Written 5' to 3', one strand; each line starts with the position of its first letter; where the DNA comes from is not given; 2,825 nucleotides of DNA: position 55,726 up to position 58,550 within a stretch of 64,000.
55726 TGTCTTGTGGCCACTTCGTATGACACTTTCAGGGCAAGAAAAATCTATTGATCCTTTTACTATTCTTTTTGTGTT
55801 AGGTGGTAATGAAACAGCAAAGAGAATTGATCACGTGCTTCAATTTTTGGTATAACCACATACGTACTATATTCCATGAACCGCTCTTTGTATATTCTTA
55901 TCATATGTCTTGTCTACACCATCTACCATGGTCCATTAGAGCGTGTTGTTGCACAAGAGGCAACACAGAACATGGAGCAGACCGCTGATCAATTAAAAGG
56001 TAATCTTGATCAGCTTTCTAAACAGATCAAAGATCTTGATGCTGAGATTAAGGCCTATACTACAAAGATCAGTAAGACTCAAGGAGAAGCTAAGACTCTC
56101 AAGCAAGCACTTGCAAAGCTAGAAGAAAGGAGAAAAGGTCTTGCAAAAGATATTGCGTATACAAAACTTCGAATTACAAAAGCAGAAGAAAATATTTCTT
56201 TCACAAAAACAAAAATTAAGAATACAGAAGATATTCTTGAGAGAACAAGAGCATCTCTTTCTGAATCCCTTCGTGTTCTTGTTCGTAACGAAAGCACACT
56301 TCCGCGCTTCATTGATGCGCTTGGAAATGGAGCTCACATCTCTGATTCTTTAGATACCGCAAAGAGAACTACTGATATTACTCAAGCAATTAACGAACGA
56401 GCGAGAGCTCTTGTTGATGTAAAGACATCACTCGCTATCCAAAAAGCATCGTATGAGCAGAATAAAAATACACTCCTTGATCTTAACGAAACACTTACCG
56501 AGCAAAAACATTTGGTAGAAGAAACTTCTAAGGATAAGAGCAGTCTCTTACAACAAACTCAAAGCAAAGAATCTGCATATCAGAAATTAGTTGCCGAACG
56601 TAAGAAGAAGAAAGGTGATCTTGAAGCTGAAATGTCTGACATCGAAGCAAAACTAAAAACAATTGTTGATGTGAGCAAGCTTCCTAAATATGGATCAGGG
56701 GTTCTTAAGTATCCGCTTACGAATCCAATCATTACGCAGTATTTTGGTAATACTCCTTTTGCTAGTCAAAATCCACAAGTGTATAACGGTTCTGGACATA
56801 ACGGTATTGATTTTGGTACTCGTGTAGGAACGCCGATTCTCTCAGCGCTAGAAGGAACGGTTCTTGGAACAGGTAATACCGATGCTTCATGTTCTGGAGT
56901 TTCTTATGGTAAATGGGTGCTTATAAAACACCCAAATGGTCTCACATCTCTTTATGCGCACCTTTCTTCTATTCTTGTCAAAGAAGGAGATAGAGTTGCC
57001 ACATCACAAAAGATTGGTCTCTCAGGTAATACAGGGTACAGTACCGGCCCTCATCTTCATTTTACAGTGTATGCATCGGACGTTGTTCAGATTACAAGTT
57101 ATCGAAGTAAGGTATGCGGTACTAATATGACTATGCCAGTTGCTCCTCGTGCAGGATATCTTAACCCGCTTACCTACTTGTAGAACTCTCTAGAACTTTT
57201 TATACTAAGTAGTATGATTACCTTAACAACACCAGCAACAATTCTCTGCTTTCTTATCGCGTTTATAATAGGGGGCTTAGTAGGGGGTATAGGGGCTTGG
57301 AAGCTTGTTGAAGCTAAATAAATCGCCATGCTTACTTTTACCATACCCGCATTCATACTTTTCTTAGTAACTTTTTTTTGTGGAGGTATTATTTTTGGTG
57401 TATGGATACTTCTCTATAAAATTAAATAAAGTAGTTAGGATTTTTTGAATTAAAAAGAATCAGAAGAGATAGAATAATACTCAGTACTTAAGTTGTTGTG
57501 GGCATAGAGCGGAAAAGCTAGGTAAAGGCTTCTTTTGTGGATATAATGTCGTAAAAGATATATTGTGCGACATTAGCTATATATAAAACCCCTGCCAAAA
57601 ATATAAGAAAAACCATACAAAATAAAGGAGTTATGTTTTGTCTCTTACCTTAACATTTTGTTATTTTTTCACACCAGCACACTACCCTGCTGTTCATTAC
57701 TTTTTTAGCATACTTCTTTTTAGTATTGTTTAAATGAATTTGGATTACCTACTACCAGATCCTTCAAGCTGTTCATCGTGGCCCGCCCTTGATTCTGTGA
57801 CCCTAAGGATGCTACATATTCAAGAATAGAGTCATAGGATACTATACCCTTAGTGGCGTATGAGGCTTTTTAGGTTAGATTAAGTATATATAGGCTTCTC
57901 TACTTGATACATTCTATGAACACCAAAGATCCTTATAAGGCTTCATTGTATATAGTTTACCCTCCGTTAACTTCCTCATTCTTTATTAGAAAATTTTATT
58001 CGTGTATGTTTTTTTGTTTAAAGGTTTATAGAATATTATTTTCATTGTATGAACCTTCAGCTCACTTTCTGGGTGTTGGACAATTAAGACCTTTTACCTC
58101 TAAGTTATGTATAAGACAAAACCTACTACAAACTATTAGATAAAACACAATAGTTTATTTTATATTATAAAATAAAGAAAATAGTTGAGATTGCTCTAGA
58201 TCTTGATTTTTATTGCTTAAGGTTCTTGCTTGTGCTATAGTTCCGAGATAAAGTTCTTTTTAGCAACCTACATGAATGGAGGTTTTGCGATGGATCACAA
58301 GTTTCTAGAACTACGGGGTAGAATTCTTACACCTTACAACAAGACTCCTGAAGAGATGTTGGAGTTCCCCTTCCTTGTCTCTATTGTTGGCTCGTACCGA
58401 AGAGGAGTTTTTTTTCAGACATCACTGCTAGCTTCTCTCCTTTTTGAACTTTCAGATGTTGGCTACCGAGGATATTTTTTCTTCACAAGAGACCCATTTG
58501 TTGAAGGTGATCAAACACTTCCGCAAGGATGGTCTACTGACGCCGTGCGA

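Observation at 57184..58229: Two tandem ~34-aa hydrophobic peptide genes followed by an ~800-bp gene-free AT-rich stretch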

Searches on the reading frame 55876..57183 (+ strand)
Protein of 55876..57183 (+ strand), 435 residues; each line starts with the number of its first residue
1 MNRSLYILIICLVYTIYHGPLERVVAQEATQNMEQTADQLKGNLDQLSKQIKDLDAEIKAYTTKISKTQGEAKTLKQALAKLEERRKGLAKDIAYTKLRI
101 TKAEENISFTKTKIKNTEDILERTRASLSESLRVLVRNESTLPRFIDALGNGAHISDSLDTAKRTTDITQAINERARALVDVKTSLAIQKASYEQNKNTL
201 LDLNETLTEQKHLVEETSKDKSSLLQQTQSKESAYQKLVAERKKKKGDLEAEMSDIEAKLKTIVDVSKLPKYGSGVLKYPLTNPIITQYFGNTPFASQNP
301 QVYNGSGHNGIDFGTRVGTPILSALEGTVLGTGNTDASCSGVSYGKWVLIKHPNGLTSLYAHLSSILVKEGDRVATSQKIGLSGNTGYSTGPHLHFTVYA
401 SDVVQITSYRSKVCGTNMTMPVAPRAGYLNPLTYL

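Call 9: find_encoding_contigs(protein=window:55876-57183:+, flank=6000, max_places=10)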
Protein window:55876-57183:+ (435 aa): 2 contigs read that carry it; 2 places shown.
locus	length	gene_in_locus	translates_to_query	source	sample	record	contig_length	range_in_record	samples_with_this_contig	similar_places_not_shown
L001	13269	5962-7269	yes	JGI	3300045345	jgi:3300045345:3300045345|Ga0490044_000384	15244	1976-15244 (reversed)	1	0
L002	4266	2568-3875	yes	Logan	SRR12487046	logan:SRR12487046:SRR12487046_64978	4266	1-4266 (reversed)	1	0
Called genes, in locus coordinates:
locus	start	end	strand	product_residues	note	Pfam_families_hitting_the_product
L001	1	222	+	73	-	?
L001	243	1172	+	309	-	PF00768:Peptidase_S11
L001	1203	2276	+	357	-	PF00953:Glycos_transf_4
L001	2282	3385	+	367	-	PF01098:FTSW_RODA_SPOVE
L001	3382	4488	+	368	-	PF03033:Glyco_transf_28, PF04101:Glyco_tran_28_C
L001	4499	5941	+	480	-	PF00749:tRNA-synt_1c, PF19269:Anticodon_2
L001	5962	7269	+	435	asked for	PF01551:Peptidase_M23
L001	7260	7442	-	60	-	-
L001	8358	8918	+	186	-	-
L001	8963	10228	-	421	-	PF00587:tRNA-synt_2b, PF03129:HGTP_anticodon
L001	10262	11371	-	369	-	PF02163:Peptidase_M50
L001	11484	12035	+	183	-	-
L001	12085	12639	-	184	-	PF01765:RRF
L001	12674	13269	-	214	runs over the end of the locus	PF13177:DNA_pol3_delta2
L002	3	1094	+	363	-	?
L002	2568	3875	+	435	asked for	PF01551:Peptidase_M23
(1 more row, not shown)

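Call 11: find_related_loci(query=window:55876-57183:+, collection=genome_contigs, flank=6000)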
Query window:55876-57183:+ (435 aa) in genome_contigs; peptide patterns used: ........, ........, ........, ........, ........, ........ (x = any residue, [..] = any of these).
110 stretches matched a pattern; 38 encode a relative of the query (tblastn E <= 1e-3); 38 distinct loci.
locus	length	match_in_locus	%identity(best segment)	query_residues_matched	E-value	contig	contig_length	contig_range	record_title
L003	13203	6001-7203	78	35-435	0e+0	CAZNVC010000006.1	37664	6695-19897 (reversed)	MAG TPA_asm: uncultured Candidatus Saccharibacteria bacterium isolate SRP278252_co1_774 genome assembly, contig: NODE_16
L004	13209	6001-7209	75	33-435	0e+0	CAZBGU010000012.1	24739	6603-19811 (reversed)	MAG TPA_asm: uncultured Candidatus Saccharibacteria bacterium isolate SRP278252_co1_166 genome assembly, contig: NODE_33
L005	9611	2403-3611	74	33-435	0e+0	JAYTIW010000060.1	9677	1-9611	MAG: Candidatus Paceibacterota bacterium isolate GFS_2860 GFS_2860_59, whole genome shotgun sequence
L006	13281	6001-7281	69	1-435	0e+0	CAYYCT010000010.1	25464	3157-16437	MAG TPA_asm: uncultured Candidatus Saccharibacteria bacterium isolate SRP278252_co2_838 genome assembly, contig: NODE_38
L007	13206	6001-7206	74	30-431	0e+0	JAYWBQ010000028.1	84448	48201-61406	MAG: Candidatus Paceibacterota bacterium isolate GL93_UP_metabat_156 GL93_UP_metabat_156_27, whole genome shotgun sequen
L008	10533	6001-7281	69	3-435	0e+0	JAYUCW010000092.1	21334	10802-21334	MAG: Candidatus Paceibacterota bacterium isolate GFS_7029 GFS_7029_91, whole genome shotgun sequence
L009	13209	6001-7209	72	33-435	0e+0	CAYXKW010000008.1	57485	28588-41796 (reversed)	MAG TPA_asm: uncultured Candidatus Saccharibacteria bacterium isolate SRP286056_co3_512 genome assembly, contig: NODE_25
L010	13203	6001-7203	73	35-435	0e+0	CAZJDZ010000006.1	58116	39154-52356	MAG TPA_asm: uncultured Candidatus Saccharibacteria bacterium isolate SRP296810_co1_219 genome assembly, contig: NODE_42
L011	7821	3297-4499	71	35-435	0e+0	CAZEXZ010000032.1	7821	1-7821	MAG TPA_asm: uncultured Candidatus Saccharibacteria bacterium isolate SRP170004_co1_567 genome assembly, contig: NODE_15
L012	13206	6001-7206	72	34-435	0e+0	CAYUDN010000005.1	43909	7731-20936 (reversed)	MAG TPA_asm: uncultured Candidatus Saccharibacteria bacterium isolate SRP278252_co1_764 genome assembly, contig: NODE_11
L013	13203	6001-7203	65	35-435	6e-178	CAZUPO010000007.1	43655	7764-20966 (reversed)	MAG TPA_asm: uncultured Candidatus Saccharibacteria bacterium isolate SRP278252_co2_775 genome assembly, contig: NODE_15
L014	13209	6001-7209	64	36-435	2e-173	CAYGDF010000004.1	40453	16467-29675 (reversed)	MAG TPA_asm: uncultured Candidatus Saccharibacteria bacterium isolate ERP113451_co1_291 genome assembly, contig: NODE_99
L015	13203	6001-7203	59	35-435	4e-160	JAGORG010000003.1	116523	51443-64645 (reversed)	MAG: Candidatus Paceibacterota bacterium isolate Gw_Eff_bin_248 Gw_Eff_178_length_116523_cov_12.844900, whole genome sho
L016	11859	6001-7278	58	5-435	1e-156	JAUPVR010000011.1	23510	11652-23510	MAG: Patescibacteria group bacterium isolate erpe_2018_sw_33hr_WHONDRS-SW48-000096_A_bin.20 scaffold_201, whole genome s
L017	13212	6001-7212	60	35-435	2e-155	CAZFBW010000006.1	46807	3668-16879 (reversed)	MAG TPA_asm: uncultured Candidatus Saccharibacteria bacterium isolate SRP342105_co1_442 genome assembly, contig: NODE_93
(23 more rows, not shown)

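Call 41: search_protein_families(library=pfam, proteins=[window:55876-57183:+], max_evalue=1)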
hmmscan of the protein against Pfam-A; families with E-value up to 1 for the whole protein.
window:55876-57183:+ (435 aa): 22 families
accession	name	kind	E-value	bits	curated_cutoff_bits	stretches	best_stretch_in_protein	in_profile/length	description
PF01551.29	Peptidase_M23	-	1.2e-28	99.6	28.7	1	307-400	2-89/96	Peptidase family M23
PF04108.17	ATG17_like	-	0.00018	21.5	43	1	31-246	112-316/355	Autophagy protein ATG17-like domain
PF25014.1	NET2A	-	0.0013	19.1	33.1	1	29-122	119-212/235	NET2A-like domain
PF25547.1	WXG100_2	-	0.0041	17.5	27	1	28-101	40-113/150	WXG100 like domain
PF06103.16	DUF948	-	0.006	17.2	37.2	1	6-85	11-83/89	Bacterial protein of unknown function (DUF948)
PF08614.16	ATG16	-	0.013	16.1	33.7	1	27-92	115-180/200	Autophagy protein 16 (ATG16)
PF03836.20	RasGAP_C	-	0.015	15.8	26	1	52-118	32-102/137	RasGAP C-terminus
PF18595.6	Nuf2_DHR10-like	-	0.033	14.7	28.4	1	164-256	23-115/117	Nuf2, DHR10-like domain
PF24319.2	DUF7491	-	0.036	14.7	30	1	39-94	4-59/90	Coiled-coil region of unknown function (DUF7491)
PF12296.13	HsbA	-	0.038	14.9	33.5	1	38-83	2-43/121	Hydrophobic surface binding protein A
PF25764.1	KIF21A_4th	-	0.041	14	33.1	1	182-264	39-124/183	KIF21A-like domain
PF13863.11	DUF4200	-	0.045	14.5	29.7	1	175-263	4-92/119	Domain of unknown function (DUF4200)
PF13446.11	RPT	-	0.058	13.7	28.2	1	58-87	21-50/59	A repeated domain in UCH-protein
PF00038.26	Filament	-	0.084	12.9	40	1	29-115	197-280/313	Intermediate filament protein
PF04728.18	LPP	-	0.23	12.3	29.1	1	43-77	1-35/53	Lipoprotein leucine-zipper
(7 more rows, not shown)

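Call 42: search_protein_families(library=ncbifam, proteins=[window:55876-57183:+], max_evalue=1)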
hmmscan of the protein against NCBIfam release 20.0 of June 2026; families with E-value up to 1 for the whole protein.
window:55876-57183:+ (435 aa): 32 families (the best 25 are shown)
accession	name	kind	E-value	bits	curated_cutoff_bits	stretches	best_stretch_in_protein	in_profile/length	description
NF008652.0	PRK11649.1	equivalog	2.1e-22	79.4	341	1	275-401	278-400/439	murein DD-endopeptidase MepM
NF052530.1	Heli_ShapePgp3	exception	2.5e-22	79.3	300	1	186-402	47-255/270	peptidoglycan metallopeptidase Pgp3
NF053825.1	PdgNdpepShyA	equivalog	7.4e-22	77.6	700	1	304-399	292-381/425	peptidoglycan DD-endopeptidase ShyA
NF052529.1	PG_M23_Pgp6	exception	1.2e-16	60.4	600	1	225-400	257-421/452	peptidoglycan metallopeptidase Pgp6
NF052336.1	PdgHdaseHSB100310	equivalog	6.6e-16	58.6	500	1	304-402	53-145/316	peptidoglycan hydrolase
NF053824.1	PdgNdpepShyC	equivalog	6.9e-16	58.2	700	1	306-399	294-381/429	peptidoglycan DD-endopeptidase ShyC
NF050804.1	CellDivDipMCaul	equivalog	4.7e-15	55.4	900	1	304-399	524-615/634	cell division endopeptidase DipM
NF040883.1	amid_act_ActS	equivalog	1.1e-12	47.8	375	1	304-398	132-220/242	amidase activator ActS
NF041208.1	celldiv_DipM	equivalog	3.2e-12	46.4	740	1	306-399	317-405/419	cell division endopeptidase DipM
NF008123.1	PRK10871.1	equivalog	9.5e-11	41.7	311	1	306-398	263-349/365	murein hydrolase activator NlpD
NF047755.1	LIC_10271_M23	exception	4.7e-08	33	180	1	307-381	116-184/207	LIC_10271 family cell wall hydrolase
TIGR02169.1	SMC_prok_A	equivalog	5.4e-08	31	729.4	1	29-263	669-902/1165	chromosome segregation protein SMC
NF053738.1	S2SprSpoIIQBc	equivalog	6.5e-08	32.5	250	1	321-402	137-214/232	stage II sporulation protein SpoIIQ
TIGR02168.1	SMC_prok_B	equivalog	7.4e-07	27.3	567.35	1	27-259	692-922/1181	chromosome segregation protein SMC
NF045487.1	ASRP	equivalog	3.4e-06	26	300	1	28-263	181-427/593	archaea-specific SMC-related protein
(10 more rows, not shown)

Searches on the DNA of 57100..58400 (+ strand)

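Call 6: search_rna_families(source=window, start=57100, end=58400, threshold=evalue, max_evalue=10, show_alignments=3)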
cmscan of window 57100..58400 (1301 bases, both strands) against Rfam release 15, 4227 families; matches with E-value up to 10: 2.
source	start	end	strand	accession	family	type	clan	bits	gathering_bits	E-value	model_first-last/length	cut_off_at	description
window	57612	57659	+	RF01440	S_pombe_snR42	Gene; snRNA; snoRNA; HACA-box;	CL00032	15.8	90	7.1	1-208/208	no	small nucleolar RNA snR42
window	57269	57383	-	RF02158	NPPA-AS1_3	Gene; lncRNA;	-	12.3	55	8.2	1-108/108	no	NPPA antisense RNA 1 conserved region 3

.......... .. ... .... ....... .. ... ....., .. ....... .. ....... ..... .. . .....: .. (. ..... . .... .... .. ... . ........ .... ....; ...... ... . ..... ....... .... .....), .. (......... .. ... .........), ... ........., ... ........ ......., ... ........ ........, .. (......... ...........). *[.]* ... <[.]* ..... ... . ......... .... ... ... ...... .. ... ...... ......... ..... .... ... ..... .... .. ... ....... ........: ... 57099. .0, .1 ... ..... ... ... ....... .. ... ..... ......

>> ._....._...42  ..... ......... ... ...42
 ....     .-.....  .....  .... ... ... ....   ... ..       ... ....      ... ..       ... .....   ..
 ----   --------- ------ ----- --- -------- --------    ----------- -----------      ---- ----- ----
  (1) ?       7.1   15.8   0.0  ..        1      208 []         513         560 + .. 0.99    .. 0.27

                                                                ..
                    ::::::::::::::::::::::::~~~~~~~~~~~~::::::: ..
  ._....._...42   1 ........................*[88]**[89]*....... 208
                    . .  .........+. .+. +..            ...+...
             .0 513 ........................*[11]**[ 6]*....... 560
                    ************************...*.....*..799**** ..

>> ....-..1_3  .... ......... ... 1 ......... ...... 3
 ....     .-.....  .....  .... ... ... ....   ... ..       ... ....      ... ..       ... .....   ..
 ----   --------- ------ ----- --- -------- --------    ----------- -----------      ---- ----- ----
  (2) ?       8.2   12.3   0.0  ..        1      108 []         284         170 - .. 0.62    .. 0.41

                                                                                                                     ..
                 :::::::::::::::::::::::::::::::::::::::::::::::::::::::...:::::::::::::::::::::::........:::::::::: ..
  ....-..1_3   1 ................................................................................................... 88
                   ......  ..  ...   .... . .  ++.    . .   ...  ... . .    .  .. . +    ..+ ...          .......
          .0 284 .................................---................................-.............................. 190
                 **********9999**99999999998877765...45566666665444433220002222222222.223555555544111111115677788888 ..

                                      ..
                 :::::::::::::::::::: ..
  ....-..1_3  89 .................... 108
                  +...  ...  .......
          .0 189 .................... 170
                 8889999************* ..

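Call 76: search_dna_similar(query=window:57540-57580:+, collection=phages, mode=distant, max_evalue=1, max_rows=15)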
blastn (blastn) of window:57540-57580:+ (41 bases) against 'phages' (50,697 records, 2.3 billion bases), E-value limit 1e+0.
Records with a match: 2; places in all: 2; records where one place covers at least 80% of the query: 0.
Best place of each record, by identity: 95-99% 1; 80-90% 1.
By first word of the organism name: Caudoviricetes 1; Bacteriophage 1.
By host as written in the record: - 2.
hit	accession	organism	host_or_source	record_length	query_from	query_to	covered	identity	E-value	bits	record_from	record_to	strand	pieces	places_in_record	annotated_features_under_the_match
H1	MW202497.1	Caudoviricetes sp.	Manatee Spring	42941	5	32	68%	89.3%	2e-1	38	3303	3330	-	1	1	hypothetical protein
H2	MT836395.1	Bacteriophage sp.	human fecal samples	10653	8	30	56%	95.8%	6e-1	37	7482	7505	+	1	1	record has no annotation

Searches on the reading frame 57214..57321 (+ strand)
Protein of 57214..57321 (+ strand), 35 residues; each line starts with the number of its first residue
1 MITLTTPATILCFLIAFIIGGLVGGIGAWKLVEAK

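Call 10: find_encoding_contigs(protein=window:57214-57321:+, flank=6000, max_places=10)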
Protein window:57214-57321:+ (35 aa): no gene with exactly this product is on record in the collection.

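Call 41: search_protein_families(library=pfam, proteins=[window:57214-57318:+], max_evalue=1)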
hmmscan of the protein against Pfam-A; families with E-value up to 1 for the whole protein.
seq(35 aa): 3 families
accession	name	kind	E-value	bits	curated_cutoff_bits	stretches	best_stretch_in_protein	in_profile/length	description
PF19517.4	DUF6050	-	0.0095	16.7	27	1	1-34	56-90/116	Family of unknown function (DUF6050)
PF11368.13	DUF3169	-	0.37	10.8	31.6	1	8-29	6-27/250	Protein of unknown function (DUF3169)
PF06305.16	LapA_dom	-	0.64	10.4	28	1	10-31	24-45/64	Lipopolysaccharide assembly protein A domain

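Call 42: search_protein_families(library=ncbifam, proteins=[window:57214-57318:+], max_evalue=1)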
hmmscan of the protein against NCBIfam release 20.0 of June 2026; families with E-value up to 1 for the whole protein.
seq(35 aa): 0 families

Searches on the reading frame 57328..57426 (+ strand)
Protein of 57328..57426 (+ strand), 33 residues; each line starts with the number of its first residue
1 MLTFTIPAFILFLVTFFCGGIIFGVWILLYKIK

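Call 41: search_protein_families(library=pfam, proteins=[window:57328-57426:+], max_evalue=1)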
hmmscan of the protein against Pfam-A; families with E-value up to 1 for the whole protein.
seq(33 aa): 2 families
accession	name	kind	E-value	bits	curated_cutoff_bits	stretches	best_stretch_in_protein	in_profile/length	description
PF03419.18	Peptidase_U4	-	0.45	10.2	28.4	1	8-29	89-110/284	Sporulation factor SpoIIGA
PF06305.16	LapA_dom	-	0.88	10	28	1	3-31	14-42/64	Lipopolysaccharide assembly protein A domain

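Call 42: search_protein_families(library=ncbifam, proteins=[window:57328-57426:+], max_evalue=1)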
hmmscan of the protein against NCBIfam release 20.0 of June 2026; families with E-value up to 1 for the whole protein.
seq(33 aa): 0 families

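Call 51: search_protein_representatives(alignment_id=A2)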
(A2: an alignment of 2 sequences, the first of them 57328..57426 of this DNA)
Query: 2 sequences, 36 profile positions. Proteins with E-value up to 0.001 (for the whole library): 2; up to 1e-10: 0; up to 1e-30: 0. The best 2 are listed.
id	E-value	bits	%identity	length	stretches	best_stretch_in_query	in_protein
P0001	5.9e-05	39.2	-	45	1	1-36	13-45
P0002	5.9e-04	36.0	-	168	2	13-35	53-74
